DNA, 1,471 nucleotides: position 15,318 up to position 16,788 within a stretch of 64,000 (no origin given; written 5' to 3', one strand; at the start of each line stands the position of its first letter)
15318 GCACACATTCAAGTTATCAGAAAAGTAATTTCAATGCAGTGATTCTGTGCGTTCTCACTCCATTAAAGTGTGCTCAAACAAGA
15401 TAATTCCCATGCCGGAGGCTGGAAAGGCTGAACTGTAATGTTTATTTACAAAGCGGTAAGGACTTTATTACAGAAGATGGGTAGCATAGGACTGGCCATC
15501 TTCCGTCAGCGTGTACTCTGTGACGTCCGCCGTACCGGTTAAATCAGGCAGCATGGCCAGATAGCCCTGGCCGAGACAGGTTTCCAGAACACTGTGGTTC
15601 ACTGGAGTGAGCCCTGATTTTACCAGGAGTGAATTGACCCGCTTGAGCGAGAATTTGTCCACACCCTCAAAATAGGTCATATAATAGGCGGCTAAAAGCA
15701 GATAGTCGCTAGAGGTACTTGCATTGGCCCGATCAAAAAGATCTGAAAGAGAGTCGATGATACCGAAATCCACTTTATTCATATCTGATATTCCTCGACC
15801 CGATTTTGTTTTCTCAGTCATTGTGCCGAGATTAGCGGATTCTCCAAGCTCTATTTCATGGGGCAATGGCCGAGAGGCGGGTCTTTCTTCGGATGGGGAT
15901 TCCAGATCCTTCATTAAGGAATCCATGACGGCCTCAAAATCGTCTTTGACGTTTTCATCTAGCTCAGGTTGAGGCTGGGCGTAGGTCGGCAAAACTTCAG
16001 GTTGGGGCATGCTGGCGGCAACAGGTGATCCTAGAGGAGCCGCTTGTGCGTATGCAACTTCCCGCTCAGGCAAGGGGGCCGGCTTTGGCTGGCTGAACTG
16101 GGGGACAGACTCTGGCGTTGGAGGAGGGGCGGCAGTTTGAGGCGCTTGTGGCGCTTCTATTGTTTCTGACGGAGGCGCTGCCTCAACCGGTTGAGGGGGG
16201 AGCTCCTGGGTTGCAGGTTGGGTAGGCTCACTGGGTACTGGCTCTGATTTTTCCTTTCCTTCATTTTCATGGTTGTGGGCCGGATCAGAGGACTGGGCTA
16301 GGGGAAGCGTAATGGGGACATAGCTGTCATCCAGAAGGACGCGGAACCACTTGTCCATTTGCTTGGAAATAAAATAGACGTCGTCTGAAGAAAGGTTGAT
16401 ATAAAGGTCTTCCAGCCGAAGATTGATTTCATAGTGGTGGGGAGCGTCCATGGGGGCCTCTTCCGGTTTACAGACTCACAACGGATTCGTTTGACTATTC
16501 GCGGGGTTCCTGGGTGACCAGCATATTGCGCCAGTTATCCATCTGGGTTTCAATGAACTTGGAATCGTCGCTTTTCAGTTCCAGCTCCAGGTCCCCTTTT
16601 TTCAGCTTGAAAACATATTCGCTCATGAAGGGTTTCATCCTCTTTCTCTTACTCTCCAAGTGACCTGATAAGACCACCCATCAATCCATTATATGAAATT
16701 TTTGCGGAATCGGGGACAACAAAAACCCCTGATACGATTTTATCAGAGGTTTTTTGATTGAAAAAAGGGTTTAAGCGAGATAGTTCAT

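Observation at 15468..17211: A small ORF paralogous to the N-terminal domain of its 327-aa neighbour, next to a Pro/Gly/Gln-rich low-complexity protein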

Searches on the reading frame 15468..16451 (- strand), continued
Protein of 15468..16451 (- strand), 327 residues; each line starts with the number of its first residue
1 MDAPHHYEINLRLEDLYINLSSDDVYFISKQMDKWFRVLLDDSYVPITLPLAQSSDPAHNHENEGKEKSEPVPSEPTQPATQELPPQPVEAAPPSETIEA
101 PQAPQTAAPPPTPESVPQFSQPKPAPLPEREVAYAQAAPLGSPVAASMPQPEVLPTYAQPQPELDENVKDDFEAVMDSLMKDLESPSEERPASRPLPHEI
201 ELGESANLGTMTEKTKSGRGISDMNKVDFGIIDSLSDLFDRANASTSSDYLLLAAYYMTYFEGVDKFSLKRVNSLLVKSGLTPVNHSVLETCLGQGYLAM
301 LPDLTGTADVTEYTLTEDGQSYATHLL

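Call 66: get_annotated_region(hit=H1, flank=7000)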
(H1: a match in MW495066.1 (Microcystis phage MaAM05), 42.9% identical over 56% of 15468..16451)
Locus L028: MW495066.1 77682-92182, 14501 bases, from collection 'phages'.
description: Microcystis phage MaAM05, complete genome.
organism: Microcystis phage MaAM05 (NCBI taxid 2812902)
taxonomy: Viruses; Duplodnaviria; Heunggongvirae; Uroviricota; Caudoviricetes
host: Microcystis sp. SG03; source: hospital wastewater; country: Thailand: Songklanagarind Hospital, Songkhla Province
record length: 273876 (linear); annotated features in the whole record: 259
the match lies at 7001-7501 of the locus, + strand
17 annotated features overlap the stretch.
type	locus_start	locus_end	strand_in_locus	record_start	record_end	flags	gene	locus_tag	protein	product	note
CDS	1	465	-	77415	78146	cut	-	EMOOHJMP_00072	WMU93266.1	hypothetical protein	-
CDS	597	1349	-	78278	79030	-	-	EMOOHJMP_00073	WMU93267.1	putative oxidoreductase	-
CDS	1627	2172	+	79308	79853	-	-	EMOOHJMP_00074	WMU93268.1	hypothetical protein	-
CDS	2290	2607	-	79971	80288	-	-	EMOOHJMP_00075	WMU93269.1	hypothetical protein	-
CDS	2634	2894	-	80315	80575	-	-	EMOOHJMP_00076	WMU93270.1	hypothetical protein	-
CDS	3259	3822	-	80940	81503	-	-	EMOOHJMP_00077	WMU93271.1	hypothetical protein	-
CDS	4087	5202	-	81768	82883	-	dinB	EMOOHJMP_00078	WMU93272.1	DNA polymerase IV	-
CDS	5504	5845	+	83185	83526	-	-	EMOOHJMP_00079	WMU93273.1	hypothetical protein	-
CDS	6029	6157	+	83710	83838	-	-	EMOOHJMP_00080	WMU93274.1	hypothetical protein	-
CDS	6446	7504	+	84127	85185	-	-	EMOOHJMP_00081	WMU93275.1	hypothetical protein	-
CDS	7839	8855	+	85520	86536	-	prs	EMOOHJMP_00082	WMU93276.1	ribose-phosphate pyrophosphokinase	-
CDS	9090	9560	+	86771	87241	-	-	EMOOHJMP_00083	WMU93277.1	hypothetical protein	-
CDS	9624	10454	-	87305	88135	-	-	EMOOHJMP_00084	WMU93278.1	hypothetical protein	-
CDS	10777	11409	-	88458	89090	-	trpG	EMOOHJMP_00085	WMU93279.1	anthranilate synthase component 2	-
CDS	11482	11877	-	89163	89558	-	-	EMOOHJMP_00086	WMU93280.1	hypothetical protein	-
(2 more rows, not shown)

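Call 70: search_protein_representatives(alignment_id=A2)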
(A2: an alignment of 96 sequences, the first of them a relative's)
Query: 96 sequences, 321 profile positions. Proteins with E-value up to 0.001 (for the whole library): 353; up to 1e-10: 254; up to 1e-30: 118. The best 150 are listed.
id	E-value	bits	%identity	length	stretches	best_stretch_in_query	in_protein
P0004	4.3e-111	388.3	-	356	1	1-319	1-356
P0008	6.4e-111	387.7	-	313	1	1-319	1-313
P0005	3.6e-106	372.1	-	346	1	3-319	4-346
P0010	1.4e-104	366.9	-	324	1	3-319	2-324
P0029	3.3e-104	365.7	-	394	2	50-319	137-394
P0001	5.3e-103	361.7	-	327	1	1-319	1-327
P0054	7.9e-103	361.1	-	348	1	1-319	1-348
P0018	2.1e-102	359.7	-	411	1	1-319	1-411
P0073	1.0e-101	357.5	-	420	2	61-319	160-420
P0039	7.7e-101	354.6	-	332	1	1-319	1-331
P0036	1.3e-100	353.8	-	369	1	1-319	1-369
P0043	1.7e-100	353.4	-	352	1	1-319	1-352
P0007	2.0e-97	343.3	-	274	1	1-319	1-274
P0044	4.8e-97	342.1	-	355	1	2-319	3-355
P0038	3.4e-96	339.3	-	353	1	1-319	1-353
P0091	4.9e-75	269.8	-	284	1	9-319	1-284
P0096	1.0e-59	219.5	-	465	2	85-320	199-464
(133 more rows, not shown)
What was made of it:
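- C forms a sizeable family (353 clusters at 50% identity, call 70).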

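Call 71: find_encoding_contigs(protein=P0091, flank=5000, max_places=1)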
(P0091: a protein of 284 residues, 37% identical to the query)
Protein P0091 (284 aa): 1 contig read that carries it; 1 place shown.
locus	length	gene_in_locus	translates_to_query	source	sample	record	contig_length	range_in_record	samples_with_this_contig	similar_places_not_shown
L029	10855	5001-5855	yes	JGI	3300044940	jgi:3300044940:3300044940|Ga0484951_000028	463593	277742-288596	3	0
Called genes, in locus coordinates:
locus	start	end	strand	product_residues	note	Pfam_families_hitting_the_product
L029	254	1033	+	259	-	PF00557:Peptidase_M24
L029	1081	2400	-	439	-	PF07992:Pyr_redox_2, PF13454:NAD_binding_9 (faint), PF00070:Pyr_redox (weak)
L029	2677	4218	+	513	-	PF00875:DNA_photolyase, PF03441:FAD_binding_7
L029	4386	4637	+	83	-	-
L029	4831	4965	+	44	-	-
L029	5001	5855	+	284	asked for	-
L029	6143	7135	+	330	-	PF13793:Pribosyltran_N, PF00156:Pribosyltran, PF14572:Pribosyl_synth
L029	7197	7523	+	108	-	-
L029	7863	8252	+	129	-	-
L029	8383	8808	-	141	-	-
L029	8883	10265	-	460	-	PF00289:Biotin_carb_N, PF02222:ATP-grasp (weak), PF02786:CPSase_L_D2, PF07478:Dala_Dala_lig_C, PF02785:Biotin_carb_C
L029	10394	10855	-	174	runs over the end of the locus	-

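Call 72: find_encoding_contigs(protein=P0086, flank=5000, max_places=1)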
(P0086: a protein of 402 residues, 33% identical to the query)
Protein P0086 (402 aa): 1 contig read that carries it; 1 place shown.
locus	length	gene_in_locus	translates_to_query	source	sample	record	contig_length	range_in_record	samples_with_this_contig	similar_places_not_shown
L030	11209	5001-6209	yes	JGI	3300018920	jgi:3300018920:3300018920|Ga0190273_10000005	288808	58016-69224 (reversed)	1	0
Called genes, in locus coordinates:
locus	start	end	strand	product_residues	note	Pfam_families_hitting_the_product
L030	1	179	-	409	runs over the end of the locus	PF08240:ADH_N, PF01262:AlaDh_PNT_C (faint)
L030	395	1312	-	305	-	PF05175:MTS, PF06325:PrmA, PF08241:Methyltransf_11, PF08242:Methyltransf_12 (weak), PF13649:Methyltransf_25, PF13847:Methyltransf_31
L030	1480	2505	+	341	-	PF14518:Haem_oxygenas_2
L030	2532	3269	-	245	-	-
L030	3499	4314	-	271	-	-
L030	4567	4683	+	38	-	-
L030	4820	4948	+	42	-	-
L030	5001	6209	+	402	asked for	-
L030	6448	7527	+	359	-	PF04230:PS_pyruv_trans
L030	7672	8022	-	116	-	-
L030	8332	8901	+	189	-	PF00255:GSHPx, PF08534:Redoxin (faint)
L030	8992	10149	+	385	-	PF00561:Abhydrolase_1 (faint), PF12146:Hydrolase_4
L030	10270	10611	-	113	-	PF01740:STAS, PF13466:STAS_2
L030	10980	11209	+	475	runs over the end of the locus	PF02481:DNA_processg_A, PF17782:WHD_DprA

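Call 73: find_encoding_contigs(protein=P0096, flank=5000, max_places=1)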
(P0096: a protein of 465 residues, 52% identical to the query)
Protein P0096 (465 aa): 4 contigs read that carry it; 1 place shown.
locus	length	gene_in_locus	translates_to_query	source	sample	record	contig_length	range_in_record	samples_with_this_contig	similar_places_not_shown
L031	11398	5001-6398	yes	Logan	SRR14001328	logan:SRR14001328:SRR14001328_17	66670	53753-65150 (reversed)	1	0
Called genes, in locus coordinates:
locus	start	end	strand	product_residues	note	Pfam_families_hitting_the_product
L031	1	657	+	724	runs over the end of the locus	?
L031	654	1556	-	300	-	-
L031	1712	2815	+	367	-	-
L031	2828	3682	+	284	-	-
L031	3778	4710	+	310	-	PF00696:AA_kinase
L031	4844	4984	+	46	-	-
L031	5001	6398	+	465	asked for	-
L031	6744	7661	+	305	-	PF04072:LCM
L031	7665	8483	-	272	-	PF05401:NodS (weak), PF01209:Ubie_methyltran (weak), PF03848:TehB (weak), PF13489:Methyltransf_23, PF08241:Methyltransf_11, PF08242:Methyltransf_12, PF13649:Methyltransf_25, PF13847:Methyltransf_31, +2 more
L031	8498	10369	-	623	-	-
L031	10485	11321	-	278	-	-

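Call 79: search_protein_families(library=pfam, alignment_id=A2, max_evalue=1)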
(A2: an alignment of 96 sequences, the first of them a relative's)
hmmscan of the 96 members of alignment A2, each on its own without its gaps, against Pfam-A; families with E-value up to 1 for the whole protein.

A. member 1, P0001 (327 aa): 0 families

B. families by the number of members that match (of 96 scanned): 15 families
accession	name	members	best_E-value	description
PF03153.18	TFIIA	3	0.15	Transcription factor IIA, alpha/beta subunit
PF19753.4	DUF6240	2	0.051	Family of unknown function (DUF6240)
PF02197.22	RIIa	1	0.084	Regulatory subunit of type II PKA R-subunit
PF20007.4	fvmRadSAM-pep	1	0.089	FtsH ternary system-associated peptide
PF00740.23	Parvo_coat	1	0.15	Parvovirus coat protein VP2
PF13019.12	Sde2_N_Ubi_yeast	1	0.15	Yeast Splicing regulator sde2, N-terminal ubiquitin domain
PF12346.13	HJURP_mid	1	0.18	Holliday junction recognition protein-associated repeat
PF00748.24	Calpain_inhib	1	0.19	Calpain inhibitor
PF07739.18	TipAS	1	0.2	TipAS antibiotic-recognition domain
PF22346.2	CARDS_D3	1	0.27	ADP-ribosylating toxin CARDS, C-terminal beta-trefoil domain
PF09731.14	Mitofilin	1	0.27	Mitochondrial inner membrane protein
PF15739.10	TSNAXIP1_N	1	0.28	Translin-associated factor X-interacting N-terminus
PF19427.5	Insc_C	1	0.33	Protein inscuteable C-terminal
PF09589.15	HrpA_pilin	1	0.87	HrpA pilus formation protein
PF04732.19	Filament_head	1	0.97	Intermediate filament head (DNA binding) region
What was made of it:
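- On MarR/PadR-like winged-helix transcription regulators: None of the 96 family members hits an HTH or winged-helix model even at E up to 1 (call 79).
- Closest known: MarR/PadR-type and other small winged-helix proteins. Different: No Pfam HTH or winged-helix model matches any member (call 79).
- No match to any HTH or winged-helix Pfam model in any of the 96 members (call 79).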

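Call 80: search_protein_families(library=padloc, proteins=[window:15468-16451:-], max_evalue=1)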
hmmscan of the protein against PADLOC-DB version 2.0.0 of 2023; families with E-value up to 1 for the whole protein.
window:15468-16451:- (327 aa): 0 families

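Call 82: list_cluster_members(proteins=[P0001, window:16498-16626:-, window:16498-16638:-, window:16498-16677:-, P0276])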
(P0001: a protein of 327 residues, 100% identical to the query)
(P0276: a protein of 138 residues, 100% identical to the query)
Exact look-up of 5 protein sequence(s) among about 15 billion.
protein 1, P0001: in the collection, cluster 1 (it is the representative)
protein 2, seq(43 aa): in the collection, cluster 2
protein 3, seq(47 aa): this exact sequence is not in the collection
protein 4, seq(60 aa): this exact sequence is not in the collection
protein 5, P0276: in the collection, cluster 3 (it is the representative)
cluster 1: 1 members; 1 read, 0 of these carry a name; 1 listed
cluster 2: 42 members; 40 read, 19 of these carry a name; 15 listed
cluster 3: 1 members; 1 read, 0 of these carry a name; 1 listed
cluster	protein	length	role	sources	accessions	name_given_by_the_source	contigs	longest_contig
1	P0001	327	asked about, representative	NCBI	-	-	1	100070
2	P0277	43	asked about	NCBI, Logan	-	-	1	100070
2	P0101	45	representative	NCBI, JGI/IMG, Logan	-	hypothetical protein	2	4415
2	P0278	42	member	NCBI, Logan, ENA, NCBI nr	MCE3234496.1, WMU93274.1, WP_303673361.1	MAG: hypothetical protein K0Q50_676 [Vampirovibrio sp.] | hypothetical protein [Vampirovibrio chlorellavorus]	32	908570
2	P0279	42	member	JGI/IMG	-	hypothetical protein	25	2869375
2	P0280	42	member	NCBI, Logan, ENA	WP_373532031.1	hypothetical protein [Vampirovibrio sp.]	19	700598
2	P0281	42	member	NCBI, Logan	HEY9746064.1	MAG TPA: hypothetical protein V6C99_07590 [Oculatellaceae cyanobacterium]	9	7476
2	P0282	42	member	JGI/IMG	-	hypothetical protein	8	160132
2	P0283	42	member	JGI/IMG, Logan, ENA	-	hypothetical protein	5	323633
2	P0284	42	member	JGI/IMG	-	hypothetical protein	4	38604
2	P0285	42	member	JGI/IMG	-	hypothetical protein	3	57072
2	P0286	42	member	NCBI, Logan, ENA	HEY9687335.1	MAG TPA: hypothetical protein V6C52_10200 [Coleofasciculaceae cyanobacterium]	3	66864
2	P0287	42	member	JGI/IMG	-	hypothetical protein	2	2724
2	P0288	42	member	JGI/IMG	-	hypothetical protein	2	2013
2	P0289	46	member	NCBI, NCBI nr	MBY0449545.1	MAG: hypothetical protein K2X01_02830 [Cyanobacteria bacterium] | hypothetical protein [Cyanobacteriota bacterium]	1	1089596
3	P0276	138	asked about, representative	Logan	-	-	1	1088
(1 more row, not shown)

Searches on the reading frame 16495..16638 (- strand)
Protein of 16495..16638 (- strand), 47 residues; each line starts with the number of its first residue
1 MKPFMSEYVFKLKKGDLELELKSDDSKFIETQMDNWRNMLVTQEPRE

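Call 5: search_protein_families(library=pfam, proteins=[window:16495-16638:-], max_evalue=1)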
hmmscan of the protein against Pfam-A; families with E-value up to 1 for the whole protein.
window:16495-16638:- (47 aa): 0 families

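Call 6: search_protein_families(library=ncbifam, proteins=[window:16495-16638:-], max_evalue=1)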
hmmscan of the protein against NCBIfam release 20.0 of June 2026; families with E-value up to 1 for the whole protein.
window:16495-16638:- (47 aa): 0 families

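Call 20: find_homologous_proteins(query=window:16498-16626:-, max_evalue=10)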
Query seq(43 aa) (43 aa): 77 proteins with E <= 10 among 77 candidates.
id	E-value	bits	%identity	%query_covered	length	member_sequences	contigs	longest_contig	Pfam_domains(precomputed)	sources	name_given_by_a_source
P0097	1.8e-18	81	98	93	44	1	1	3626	-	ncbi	-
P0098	5.2e-18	80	98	93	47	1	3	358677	-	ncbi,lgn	ncbi:MAG: hypothetical protein AB7P76_04765 [Candidatus Melainabacteria bacterium]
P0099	5.6e-18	80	93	98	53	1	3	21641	-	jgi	jgi:hypothetical protein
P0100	9.7e-18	79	93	98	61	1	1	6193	-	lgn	-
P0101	1.2e-17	79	90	98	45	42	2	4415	-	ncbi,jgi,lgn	jgi:hypothetical protein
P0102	2.3e-17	78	93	98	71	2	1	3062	-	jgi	jgi:hypothetical protein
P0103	2.4e-17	78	88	98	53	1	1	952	-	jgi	jgi:hypothetical protein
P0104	3.2e-17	77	89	100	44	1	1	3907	-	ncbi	-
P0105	5.0e-17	77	95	93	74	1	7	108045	-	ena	-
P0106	6.5e-17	76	88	98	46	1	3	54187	-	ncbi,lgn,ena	-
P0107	6.5e-17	76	88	98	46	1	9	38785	-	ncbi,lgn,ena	-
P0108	1.2e-16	75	86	98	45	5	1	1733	-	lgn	-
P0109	1.3e-16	75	90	93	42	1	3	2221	-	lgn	-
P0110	1.5e-16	75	86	98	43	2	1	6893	-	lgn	-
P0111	1.8e-16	75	86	98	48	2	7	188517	-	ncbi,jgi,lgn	jgi:hypothetical protein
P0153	8.3e-12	61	73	93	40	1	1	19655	-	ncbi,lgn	-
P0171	6.2e-9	52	64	91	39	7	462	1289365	-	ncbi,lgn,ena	-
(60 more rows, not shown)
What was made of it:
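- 16495..16626 (-): Gene B: a 43-aa microprotein, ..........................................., predicted to fold as a beta-hairpin plus helix. 77 called homologues (call 20).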

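Call 22: find_encoding_contigs(protein=P0171, flank=6000, max_places=4)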
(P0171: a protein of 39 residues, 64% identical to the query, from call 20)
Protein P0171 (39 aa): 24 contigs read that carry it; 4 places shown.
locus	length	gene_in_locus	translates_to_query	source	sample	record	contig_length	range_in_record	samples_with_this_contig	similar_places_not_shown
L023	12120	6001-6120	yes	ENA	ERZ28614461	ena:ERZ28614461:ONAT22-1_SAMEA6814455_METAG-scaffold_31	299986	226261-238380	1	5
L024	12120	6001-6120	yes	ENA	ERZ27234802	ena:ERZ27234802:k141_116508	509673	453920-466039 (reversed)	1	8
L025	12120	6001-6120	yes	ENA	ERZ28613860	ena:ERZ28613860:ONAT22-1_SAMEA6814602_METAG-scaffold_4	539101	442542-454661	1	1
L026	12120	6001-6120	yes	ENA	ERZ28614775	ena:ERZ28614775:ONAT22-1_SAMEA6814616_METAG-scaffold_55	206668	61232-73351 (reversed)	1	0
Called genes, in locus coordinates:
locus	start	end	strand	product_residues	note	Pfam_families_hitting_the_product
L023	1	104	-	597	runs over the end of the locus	PF00009:GTP_EFTU, PF00071:Ras (weak), PF03144:GTP_EFTU_D2, PF00679:EFG_C, PF06421:LepA_C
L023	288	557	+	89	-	PF01649:Ribosomal_S20p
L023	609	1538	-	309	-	-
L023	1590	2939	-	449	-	PF13487:HD_5, PF01966:HD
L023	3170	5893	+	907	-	-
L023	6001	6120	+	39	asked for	-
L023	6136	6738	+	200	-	-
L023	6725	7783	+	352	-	PF03054:tRNA_Me_trans, PF20259:tRNA_Me_trans_M, PF20258:tRNA_Me_trans_C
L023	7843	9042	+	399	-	PF00595:PDZ, PF13180:PDZ_2, PF17820:PDZ_6, PF03572:Peptidase_S41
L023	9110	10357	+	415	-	PF01136:Peptidase_U32, PF16325:Peptidase_U32_C (weak)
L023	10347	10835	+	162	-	PF09419:PGP_phosphatase, PF00702:Hydrolase (weak), PF13419:HAD_2, PF13242:Hydrolase_like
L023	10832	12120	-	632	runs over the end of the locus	-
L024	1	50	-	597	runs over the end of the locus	PF00009:GTP_EFTU, PF00071:Ras (weak), PF03144:GTP_EFTU_D2, PF00679:EFG_C, PF06421:LepA_C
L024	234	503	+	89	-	PF01649:Ribosomal_S20p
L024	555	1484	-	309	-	-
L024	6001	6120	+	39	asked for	-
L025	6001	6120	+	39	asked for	-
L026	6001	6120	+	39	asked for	-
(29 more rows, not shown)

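Call 23: find_encoding_contigs(protein=P0153, flank=6000, max_places=2)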
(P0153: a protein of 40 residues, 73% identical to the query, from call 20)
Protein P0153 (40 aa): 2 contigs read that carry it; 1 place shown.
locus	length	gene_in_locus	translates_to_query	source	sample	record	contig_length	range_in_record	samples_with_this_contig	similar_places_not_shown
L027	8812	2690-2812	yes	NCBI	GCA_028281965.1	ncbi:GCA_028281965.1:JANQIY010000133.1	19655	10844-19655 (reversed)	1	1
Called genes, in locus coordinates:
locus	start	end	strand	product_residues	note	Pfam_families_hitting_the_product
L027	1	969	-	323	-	?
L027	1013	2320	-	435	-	PF04389:Peptidase_M28, PF01546:Peptidase_M20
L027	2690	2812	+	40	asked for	-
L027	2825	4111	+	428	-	-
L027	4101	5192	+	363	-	PF00764:Arginosuc_synth (weak), PF03054:tRNA_Me_trans, PF20259:tRNA_Me_trans_M, PF20258:tRNA_Me_trans_C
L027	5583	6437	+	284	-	-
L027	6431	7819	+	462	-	-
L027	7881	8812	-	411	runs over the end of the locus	PF01960:ArgJ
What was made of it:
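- Gaps as short as 12-16 nt suggest co-translation or an operon (calls 22-23, 73).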

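Call 34: search_solved_structures(query=A3, max_evalue=10)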
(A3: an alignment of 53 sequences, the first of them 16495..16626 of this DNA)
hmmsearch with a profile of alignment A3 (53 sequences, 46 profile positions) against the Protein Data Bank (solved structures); distinct sequences matched with E-value up to 10: 8.
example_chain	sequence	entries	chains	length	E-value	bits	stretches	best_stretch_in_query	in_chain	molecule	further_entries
7nyn_AAA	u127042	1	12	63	0.58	12.7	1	14-33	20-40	SH3 domain of JNK-interacting Protein 1 (JIP1)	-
8rpp_D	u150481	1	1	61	0.59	12.6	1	14-33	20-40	C-Jun-amino-terminal kinase-interacting protein 1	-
2fpd_A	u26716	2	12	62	0.61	12.6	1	14-33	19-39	C-jun-amino-terminal kinase interacting protein 1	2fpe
7nyo_AAA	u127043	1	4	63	0.62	12.6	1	14-33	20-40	SH3 domain of JNK-interacting Protein 1 (JIP1)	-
7nyl_AAA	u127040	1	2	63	0.63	12.6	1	14-33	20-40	SH3 domain of JNK-interacting Protein 1 (JIP1)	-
7nyk_AAA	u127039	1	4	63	0.63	12.6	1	14-33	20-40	SH3 domain of JNK-interacting Protein 1 (JIP1)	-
2fpf_A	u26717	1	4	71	0.79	12.2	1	14-33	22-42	C-jun-amino-terminal kinase interacting protein 1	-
1sem_A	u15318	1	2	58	1.7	11.1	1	8-35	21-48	SEM-5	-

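Call 54: predict_structure(alignment_id=A3)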
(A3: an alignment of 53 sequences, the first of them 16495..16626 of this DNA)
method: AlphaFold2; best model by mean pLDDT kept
length: 43 residues; sequences in the alignment: 53
mean_pLDDT: 84.2   pTM: 0.52
mean pLDDT of the five models: 84.2, 83.6, 81.2, 81.1, 75.0
residues with pLDDT >= 90: 14; 70-90: 23; 50-70: 5; < 50: 1
segments of 3 or more residues with pLDDT < 50: none
pLDDT, mean of each block of 10 residues (from residue 1): 85 90 91 81 52
secondary structure, 60 per line:
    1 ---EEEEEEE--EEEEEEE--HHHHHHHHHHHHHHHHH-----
elements in order: E4-10 E13-19 H22-38
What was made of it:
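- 16495..16626 (-): AF2 pLDDT 84 with strands 4-10 and 13-19 and helix 22-38 (call 54).
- On Leader peptide / regulatory upstream ORF: Confident fold (call 54).
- It has a confident autonomous fold (call 54).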

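Call 57: search_protein_families(library=phrogs, proteins=[window:16495-16626:-], max_evalue=1)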
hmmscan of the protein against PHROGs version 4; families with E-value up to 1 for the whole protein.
window:16495-16626:- (43 aa): 0 families

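Call 80: search_protein_families(library=padloc, proteins=[window:16495-16626:-], max_evalue=1)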
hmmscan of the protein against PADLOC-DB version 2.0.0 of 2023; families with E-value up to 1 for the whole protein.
window:16495-16626:- (43 aa): 0 families
